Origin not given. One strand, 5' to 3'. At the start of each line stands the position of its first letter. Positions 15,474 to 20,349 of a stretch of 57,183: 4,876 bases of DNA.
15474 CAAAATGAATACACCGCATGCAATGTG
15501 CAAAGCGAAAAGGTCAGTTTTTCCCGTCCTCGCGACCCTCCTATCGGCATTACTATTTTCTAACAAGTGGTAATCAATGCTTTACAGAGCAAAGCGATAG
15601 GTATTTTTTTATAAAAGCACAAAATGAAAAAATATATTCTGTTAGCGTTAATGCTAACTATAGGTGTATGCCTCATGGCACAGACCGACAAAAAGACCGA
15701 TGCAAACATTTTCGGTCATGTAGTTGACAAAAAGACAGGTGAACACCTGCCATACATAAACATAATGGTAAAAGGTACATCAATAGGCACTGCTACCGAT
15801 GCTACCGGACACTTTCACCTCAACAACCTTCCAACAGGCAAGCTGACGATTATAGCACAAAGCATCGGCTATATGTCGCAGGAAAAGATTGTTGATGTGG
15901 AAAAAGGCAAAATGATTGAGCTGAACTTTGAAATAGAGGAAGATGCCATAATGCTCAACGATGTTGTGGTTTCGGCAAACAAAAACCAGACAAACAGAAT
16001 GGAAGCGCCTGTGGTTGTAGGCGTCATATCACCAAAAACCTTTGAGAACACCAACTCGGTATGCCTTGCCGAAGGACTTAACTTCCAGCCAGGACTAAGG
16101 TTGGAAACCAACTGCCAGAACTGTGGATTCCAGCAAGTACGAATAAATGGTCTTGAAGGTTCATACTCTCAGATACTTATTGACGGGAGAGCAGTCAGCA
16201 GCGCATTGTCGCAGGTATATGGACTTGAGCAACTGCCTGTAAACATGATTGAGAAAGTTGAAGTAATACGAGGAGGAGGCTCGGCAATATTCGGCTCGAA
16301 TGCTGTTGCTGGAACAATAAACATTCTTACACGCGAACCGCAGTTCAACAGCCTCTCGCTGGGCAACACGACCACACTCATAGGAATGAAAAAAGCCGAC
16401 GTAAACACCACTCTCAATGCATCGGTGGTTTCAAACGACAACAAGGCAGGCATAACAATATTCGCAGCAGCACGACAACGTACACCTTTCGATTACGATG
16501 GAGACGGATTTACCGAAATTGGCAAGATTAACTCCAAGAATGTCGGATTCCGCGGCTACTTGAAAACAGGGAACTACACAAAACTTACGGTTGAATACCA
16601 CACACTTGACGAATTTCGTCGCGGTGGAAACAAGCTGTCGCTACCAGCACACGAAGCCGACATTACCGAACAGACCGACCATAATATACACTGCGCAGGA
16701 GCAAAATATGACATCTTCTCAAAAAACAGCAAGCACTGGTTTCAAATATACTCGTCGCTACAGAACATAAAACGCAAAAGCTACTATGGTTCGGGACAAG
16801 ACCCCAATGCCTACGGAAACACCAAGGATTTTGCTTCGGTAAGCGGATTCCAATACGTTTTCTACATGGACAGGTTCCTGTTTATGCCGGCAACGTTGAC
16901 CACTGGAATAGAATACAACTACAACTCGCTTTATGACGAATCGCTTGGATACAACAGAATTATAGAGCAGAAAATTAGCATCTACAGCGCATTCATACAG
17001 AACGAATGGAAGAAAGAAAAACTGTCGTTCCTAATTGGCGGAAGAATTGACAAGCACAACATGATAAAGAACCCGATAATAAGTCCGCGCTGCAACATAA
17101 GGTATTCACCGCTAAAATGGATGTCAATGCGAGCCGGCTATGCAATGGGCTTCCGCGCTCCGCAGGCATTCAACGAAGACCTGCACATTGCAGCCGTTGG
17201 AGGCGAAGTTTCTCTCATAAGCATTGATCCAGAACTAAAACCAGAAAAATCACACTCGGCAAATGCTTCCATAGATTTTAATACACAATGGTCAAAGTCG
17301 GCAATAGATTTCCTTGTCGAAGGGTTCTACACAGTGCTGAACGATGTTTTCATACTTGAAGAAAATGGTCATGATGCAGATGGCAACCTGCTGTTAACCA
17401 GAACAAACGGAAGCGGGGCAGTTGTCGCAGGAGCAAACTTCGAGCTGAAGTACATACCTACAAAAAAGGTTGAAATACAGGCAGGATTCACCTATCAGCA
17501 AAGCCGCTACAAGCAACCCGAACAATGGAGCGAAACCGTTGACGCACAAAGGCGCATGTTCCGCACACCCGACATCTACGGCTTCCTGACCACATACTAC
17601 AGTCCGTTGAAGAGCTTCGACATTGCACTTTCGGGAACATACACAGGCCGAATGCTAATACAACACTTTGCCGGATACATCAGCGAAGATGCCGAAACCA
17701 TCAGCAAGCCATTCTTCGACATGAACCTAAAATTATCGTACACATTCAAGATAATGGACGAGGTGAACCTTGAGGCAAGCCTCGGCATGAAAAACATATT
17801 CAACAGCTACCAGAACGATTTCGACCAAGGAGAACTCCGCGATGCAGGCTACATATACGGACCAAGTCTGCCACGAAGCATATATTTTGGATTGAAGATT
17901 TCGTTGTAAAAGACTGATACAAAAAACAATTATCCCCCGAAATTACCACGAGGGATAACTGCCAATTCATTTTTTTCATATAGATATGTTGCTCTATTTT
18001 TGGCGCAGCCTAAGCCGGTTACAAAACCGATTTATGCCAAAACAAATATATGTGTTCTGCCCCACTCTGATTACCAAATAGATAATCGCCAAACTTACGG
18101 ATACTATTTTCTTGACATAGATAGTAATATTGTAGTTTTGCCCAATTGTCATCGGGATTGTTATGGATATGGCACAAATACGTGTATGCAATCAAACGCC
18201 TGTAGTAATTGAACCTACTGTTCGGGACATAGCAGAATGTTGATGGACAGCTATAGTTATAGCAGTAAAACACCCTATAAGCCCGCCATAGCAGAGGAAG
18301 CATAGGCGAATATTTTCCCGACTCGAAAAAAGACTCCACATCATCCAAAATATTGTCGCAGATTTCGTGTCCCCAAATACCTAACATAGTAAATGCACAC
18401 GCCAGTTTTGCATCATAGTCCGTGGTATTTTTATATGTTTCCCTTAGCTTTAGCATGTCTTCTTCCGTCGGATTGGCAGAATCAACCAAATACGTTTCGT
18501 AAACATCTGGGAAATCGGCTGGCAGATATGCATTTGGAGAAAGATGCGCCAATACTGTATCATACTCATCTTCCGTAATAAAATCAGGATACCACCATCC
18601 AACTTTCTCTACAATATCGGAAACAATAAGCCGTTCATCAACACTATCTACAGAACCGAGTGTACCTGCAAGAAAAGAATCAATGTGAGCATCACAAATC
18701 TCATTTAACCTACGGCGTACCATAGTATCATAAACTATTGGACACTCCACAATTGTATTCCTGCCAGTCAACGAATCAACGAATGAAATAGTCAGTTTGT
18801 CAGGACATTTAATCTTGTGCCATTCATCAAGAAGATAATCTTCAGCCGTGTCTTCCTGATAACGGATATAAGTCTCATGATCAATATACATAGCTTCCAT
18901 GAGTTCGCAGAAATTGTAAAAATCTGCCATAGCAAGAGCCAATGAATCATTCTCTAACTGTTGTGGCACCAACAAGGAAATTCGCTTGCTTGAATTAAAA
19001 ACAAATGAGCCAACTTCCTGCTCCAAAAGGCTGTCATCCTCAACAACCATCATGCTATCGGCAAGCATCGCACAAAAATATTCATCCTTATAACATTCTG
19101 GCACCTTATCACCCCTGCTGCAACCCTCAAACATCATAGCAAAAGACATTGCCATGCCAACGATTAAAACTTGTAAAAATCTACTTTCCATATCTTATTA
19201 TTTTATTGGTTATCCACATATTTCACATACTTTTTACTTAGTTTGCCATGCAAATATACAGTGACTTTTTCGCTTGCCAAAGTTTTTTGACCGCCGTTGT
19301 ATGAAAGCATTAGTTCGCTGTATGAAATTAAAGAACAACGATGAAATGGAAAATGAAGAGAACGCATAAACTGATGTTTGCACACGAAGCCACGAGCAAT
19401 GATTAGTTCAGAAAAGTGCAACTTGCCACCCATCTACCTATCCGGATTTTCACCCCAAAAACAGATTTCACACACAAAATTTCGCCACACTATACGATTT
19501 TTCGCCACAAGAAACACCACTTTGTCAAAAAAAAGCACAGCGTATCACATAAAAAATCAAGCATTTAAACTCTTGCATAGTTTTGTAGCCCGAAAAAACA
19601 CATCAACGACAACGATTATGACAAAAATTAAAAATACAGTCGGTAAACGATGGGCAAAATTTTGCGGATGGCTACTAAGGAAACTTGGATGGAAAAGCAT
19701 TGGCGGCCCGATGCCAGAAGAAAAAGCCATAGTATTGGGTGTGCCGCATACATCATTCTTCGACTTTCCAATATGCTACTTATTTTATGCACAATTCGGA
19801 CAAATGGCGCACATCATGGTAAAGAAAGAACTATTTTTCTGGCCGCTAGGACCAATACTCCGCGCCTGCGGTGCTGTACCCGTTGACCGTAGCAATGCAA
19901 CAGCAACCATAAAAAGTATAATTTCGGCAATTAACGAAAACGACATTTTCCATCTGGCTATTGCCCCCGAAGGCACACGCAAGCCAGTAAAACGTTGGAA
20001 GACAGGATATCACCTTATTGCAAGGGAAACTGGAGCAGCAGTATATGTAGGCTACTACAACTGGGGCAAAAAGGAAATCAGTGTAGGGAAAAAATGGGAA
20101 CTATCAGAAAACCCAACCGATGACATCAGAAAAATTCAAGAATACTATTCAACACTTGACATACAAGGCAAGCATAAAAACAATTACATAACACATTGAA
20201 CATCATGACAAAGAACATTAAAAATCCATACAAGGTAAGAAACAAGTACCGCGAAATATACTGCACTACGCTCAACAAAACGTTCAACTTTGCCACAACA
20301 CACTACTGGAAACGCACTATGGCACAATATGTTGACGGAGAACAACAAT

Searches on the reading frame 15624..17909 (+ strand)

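Call 8: search_protein_families(library=pfam, proteins=[window:15624-17909:+], max_evalue=0.001)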
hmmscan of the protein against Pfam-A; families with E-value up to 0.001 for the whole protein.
window:15624-17909:+ (761 aa): 4 families
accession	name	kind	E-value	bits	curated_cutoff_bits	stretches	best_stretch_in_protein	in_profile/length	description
PF00593.30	TonB_dep_Rec_b-barrel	-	9.2e-30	105.3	27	1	307-725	19-436/436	TonB dependent receptor-like, beta-barrel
PF13715.12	CarbopepD_reg_2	-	3.3e-26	91.6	32.2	1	29-116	1-88/88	CarboxypepD_reg-like domain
PF07715.20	Plug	-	1.5e-19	70.9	23.9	1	126-231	3-107/107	TonB-dependent Receptor Plug Domain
PF13620.12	CarboxypepD_reg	-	4.1e-14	53.1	32.3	1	29-103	2-80/82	Carboxypeptidase regulatory-like domain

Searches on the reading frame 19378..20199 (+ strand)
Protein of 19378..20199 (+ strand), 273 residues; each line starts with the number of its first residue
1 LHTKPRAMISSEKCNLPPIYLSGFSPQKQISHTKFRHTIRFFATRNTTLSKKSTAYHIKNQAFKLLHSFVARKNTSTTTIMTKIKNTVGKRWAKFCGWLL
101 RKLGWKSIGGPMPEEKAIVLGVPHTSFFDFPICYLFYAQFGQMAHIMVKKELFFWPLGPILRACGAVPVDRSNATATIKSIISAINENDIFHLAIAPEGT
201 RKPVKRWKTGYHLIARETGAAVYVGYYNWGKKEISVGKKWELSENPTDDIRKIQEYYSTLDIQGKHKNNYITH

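Call 8: search_protein_families(library=pfam, proteins=[window:19378-20199:+], max_evalue=0.001)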
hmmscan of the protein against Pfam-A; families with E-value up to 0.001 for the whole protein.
window:19378-20199:+ (273 aa): 1 family
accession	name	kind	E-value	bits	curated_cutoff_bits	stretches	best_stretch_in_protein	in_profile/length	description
PF01553.26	Acyltransferase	-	4e-13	49.7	23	1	113-222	11-126/132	Acyltransferase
